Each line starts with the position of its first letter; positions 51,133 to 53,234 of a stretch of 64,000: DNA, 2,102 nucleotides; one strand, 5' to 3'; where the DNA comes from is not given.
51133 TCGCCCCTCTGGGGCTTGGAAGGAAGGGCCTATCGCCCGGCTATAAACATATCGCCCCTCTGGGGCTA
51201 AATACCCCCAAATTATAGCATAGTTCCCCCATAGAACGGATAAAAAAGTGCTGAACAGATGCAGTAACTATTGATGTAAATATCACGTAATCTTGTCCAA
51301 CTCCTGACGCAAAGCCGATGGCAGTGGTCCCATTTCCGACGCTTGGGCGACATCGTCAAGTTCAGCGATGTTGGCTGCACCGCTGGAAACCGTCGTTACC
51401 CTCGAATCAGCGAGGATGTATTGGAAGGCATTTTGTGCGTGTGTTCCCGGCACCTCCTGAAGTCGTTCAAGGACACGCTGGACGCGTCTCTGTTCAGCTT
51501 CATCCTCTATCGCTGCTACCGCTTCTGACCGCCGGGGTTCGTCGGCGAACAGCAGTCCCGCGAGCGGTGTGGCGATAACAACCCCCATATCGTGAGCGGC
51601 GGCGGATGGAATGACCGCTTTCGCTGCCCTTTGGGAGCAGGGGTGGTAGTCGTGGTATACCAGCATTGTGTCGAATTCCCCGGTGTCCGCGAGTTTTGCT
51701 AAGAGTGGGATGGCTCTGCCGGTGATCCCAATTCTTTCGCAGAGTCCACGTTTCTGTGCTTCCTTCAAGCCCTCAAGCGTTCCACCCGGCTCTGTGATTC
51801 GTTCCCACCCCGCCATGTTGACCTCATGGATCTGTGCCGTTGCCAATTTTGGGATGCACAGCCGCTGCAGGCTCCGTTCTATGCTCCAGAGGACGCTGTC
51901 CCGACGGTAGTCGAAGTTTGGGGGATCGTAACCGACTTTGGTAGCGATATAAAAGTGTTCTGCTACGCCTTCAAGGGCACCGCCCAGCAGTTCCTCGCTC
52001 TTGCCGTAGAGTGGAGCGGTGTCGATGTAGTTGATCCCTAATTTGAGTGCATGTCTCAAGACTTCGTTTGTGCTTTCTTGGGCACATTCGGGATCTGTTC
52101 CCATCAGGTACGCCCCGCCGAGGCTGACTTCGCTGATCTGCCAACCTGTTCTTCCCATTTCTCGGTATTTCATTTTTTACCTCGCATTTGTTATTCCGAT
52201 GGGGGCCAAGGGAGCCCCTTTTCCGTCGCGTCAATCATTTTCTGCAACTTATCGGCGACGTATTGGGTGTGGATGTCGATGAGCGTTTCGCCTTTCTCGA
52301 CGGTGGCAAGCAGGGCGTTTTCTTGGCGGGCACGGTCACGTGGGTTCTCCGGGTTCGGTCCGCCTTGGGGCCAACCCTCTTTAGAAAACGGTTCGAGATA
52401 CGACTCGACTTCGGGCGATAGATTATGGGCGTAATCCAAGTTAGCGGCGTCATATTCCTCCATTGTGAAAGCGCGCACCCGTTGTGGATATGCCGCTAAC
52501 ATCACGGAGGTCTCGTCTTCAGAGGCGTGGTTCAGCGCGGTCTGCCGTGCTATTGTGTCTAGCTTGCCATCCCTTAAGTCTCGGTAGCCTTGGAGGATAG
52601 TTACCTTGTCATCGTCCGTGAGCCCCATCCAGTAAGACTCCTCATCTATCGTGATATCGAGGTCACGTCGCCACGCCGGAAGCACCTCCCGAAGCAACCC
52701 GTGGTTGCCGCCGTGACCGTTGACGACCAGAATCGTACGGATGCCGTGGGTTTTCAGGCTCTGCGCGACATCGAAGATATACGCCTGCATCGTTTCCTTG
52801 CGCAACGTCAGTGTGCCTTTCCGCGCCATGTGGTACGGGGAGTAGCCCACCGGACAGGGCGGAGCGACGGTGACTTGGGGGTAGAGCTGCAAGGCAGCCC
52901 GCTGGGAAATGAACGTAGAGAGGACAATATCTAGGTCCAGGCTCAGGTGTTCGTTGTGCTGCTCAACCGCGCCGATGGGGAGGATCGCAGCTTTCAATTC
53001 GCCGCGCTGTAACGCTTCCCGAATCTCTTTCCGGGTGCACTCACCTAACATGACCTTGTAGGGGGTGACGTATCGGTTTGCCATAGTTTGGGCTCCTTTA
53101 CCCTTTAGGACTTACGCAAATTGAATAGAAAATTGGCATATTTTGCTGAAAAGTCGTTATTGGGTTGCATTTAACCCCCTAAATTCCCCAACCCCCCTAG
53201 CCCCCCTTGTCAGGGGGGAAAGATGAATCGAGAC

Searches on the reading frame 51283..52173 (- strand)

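Call 50: search_protein_families(library=pfam, proteins=[window:51283-52173:-], max_evalue=0.001)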
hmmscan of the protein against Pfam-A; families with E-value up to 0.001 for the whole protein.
window:51283-52173:- (296 aa): 1 family
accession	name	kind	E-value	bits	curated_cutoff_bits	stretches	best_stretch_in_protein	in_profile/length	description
PF00248.27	Aldo_ket_red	-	6e-38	131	24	1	16-295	2-289/291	Aldo/keto reductase family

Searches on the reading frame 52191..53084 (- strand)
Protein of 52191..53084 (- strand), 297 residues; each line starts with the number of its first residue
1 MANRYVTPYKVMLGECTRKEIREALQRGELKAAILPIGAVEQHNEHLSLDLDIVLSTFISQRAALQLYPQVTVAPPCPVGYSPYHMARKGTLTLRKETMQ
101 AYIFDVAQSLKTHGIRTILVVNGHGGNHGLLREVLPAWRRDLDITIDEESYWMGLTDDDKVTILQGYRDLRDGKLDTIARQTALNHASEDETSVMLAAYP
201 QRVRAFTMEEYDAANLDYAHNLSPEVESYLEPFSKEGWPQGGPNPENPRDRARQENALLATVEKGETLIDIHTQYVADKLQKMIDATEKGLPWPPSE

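Call 50: search_protein_families(library=pfam, proteins=[window:52191-53084:-], max_evalue=0.001)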
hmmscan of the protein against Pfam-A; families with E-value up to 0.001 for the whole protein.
window:52191-53084:- (297 aa): 1 family
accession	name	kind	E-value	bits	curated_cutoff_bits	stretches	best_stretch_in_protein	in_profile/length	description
PF02633.19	Creatininase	-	3.8e-48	164.4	31.3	1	15-278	2-236/238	Creatinine amidohydrolase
